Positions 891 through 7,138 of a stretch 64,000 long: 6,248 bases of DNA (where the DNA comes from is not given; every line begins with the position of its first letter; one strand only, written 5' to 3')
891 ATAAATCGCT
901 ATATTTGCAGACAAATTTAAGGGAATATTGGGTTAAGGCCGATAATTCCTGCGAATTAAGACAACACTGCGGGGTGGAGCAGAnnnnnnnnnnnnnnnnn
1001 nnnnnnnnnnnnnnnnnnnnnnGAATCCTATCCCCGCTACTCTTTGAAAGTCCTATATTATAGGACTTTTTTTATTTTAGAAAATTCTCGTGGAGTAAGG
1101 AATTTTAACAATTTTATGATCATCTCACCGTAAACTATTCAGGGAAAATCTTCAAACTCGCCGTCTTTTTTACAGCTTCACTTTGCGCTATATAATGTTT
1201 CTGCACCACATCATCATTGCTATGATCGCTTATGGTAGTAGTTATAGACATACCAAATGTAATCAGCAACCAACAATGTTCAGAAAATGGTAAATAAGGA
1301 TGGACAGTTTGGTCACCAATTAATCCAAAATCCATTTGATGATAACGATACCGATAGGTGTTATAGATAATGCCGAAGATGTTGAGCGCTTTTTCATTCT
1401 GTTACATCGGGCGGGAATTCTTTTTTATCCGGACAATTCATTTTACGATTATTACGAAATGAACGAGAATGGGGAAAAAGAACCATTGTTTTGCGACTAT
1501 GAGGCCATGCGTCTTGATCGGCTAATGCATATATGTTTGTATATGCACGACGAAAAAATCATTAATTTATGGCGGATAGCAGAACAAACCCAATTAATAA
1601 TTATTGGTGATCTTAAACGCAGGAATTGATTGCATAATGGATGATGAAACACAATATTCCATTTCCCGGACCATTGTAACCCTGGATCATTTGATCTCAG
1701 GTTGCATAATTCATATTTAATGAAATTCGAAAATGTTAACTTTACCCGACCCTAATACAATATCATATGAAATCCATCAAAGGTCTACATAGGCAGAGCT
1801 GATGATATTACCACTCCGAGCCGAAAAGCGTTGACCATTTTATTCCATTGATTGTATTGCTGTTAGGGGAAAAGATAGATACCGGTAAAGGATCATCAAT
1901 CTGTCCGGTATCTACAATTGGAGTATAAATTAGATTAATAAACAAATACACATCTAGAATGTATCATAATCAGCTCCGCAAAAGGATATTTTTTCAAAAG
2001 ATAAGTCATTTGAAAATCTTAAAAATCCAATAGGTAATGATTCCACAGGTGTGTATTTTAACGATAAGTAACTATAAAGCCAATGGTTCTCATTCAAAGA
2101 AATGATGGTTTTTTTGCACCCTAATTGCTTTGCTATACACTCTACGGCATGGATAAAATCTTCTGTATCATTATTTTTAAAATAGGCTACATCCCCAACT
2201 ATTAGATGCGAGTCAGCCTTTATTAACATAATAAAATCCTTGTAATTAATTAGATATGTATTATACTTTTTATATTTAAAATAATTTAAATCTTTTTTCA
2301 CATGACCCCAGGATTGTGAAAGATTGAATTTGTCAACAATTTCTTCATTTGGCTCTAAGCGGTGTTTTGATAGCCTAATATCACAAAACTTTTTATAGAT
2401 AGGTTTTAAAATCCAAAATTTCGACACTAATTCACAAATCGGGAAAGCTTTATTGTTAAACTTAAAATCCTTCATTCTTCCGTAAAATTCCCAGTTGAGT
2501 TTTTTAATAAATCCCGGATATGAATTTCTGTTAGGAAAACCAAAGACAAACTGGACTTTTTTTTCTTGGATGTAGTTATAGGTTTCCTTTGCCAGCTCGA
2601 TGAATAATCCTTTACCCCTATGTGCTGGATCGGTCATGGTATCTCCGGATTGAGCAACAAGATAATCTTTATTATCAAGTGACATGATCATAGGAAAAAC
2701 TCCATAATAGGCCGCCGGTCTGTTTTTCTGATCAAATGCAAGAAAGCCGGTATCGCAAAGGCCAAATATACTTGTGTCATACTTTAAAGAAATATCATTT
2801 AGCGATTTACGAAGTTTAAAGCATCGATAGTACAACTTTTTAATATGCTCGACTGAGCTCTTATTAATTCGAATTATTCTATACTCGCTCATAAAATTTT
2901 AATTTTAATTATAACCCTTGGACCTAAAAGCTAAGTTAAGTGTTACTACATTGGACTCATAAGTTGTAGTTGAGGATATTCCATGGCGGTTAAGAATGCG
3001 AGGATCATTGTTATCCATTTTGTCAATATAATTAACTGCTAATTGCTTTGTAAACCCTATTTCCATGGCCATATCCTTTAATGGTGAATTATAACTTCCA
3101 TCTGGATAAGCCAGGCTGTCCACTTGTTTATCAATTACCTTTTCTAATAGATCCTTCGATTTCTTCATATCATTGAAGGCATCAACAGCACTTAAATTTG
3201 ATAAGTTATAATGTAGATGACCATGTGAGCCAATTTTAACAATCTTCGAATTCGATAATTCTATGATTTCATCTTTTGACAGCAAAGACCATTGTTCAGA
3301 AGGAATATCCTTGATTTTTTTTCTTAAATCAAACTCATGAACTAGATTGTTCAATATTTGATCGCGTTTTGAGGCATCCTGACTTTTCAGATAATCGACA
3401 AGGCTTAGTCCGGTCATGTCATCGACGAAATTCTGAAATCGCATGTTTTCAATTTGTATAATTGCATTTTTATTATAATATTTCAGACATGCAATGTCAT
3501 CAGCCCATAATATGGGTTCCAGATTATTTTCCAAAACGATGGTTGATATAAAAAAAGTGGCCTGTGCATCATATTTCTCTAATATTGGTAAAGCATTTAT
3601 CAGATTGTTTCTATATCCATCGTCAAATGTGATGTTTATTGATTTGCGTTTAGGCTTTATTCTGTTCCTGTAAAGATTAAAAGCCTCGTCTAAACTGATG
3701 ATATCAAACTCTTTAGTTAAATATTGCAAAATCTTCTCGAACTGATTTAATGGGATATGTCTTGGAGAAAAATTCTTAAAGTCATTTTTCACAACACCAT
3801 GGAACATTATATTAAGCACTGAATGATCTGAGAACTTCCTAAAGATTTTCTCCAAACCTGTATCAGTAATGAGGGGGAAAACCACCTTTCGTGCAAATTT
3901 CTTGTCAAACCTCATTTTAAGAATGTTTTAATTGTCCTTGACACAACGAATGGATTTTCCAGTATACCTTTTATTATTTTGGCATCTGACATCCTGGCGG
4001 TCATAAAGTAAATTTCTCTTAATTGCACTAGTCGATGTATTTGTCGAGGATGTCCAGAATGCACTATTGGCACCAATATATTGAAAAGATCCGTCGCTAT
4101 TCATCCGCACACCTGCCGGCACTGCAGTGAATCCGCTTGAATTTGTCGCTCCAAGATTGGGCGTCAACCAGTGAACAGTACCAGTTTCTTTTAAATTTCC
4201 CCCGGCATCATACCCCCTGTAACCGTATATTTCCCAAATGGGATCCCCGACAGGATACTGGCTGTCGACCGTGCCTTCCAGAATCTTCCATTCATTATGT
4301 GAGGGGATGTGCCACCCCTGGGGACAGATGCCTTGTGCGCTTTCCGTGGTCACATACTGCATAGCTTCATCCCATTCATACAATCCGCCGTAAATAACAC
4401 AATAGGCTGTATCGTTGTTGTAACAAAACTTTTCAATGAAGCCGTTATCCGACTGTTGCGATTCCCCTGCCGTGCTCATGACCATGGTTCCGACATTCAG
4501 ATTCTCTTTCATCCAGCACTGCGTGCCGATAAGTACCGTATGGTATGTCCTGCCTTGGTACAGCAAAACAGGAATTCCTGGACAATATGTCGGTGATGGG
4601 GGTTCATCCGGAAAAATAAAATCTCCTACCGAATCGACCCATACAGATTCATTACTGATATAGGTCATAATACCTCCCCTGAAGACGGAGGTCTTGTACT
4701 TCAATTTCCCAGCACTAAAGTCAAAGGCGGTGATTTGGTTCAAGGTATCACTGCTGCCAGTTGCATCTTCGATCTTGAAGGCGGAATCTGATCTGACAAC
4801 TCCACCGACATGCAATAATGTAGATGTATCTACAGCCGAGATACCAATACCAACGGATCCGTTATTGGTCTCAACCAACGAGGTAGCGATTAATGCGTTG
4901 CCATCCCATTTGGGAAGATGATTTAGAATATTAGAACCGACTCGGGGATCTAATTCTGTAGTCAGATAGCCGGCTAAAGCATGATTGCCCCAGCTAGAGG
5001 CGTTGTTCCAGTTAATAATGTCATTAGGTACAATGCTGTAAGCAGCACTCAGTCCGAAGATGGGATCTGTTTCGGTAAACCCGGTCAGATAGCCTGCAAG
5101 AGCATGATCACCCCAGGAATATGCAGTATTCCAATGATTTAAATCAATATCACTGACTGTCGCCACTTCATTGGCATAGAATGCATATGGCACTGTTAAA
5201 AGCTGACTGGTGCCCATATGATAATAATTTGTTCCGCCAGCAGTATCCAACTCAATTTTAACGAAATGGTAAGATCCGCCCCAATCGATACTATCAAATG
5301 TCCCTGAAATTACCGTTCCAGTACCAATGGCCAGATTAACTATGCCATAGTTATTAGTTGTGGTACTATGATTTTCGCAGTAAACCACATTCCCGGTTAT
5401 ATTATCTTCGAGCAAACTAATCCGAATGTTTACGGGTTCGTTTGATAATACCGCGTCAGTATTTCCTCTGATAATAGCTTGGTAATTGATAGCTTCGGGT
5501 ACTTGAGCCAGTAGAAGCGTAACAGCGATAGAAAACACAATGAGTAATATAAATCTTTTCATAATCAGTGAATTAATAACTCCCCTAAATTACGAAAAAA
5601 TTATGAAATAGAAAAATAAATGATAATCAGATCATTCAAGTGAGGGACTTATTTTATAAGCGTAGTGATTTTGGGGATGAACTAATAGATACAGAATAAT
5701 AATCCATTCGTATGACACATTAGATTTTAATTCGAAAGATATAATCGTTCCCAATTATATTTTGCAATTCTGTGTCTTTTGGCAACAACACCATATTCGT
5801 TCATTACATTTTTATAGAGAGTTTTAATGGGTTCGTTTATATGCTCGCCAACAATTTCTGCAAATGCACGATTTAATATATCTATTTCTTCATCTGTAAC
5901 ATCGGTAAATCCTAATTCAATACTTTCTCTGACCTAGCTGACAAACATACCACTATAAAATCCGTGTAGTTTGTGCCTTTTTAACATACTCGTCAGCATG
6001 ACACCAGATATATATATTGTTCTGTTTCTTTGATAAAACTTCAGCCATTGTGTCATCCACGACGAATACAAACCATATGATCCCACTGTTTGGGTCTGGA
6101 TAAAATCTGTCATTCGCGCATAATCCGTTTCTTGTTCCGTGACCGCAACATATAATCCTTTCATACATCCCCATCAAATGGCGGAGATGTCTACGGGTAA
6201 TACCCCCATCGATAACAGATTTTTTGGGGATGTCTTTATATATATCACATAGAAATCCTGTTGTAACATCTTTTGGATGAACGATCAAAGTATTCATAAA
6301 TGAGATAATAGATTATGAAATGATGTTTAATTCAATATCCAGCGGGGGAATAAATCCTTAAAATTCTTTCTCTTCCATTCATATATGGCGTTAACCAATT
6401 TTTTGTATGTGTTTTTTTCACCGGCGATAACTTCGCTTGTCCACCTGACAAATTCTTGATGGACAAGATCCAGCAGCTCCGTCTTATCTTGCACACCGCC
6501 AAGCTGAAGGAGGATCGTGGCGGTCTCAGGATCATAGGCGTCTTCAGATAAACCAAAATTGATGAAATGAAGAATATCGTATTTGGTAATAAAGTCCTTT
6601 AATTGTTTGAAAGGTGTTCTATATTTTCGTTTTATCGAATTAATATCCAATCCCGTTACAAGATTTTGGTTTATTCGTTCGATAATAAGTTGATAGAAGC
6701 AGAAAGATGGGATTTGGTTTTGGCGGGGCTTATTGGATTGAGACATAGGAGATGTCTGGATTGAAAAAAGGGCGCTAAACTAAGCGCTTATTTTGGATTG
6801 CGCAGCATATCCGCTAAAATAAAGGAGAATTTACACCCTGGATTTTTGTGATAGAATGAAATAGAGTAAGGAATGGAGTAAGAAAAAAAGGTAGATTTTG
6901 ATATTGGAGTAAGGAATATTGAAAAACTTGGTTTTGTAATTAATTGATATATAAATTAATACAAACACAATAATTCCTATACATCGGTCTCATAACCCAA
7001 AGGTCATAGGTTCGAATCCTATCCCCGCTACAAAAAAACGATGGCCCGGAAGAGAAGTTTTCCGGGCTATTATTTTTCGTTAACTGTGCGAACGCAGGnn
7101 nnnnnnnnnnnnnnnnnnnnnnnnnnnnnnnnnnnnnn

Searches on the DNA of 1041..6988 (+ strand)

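Call 93: search_dna_similar(query=window:1041-6988:+, collection=phages, mode=distant, max_rows=10)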
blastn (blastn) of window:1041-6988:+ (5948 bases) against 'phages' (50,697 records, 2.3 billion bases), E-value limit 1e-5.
Records with a match: 2; places in all: 2; records where one place covers at least 80% of the query: 0.
Best place of each record, by identity: 60-80% 2.
By first word of the organism name: uncultured 2.
By host as written in the record: - 2.
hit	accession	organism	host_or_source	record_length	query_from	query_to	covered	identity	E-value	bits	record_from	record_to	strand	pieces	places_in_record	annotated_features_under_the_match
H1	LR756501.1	uncultured phage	metagenomic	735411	3246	3394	3%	69.8%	2e-7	67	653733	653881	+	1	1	record has no annotation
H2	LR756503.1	uncultured phage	metagenomic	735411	3246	3394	3%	69.8%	2e-7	67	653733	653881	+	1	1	record has no annotation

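Call 94: search_dna_similar(query=window:1041-6988:+, collection=plasmids, mode=distant, max_rows=10)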
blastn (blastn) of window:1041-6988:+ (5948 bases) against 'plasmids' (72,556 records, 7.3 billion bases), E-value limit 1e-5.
No match.
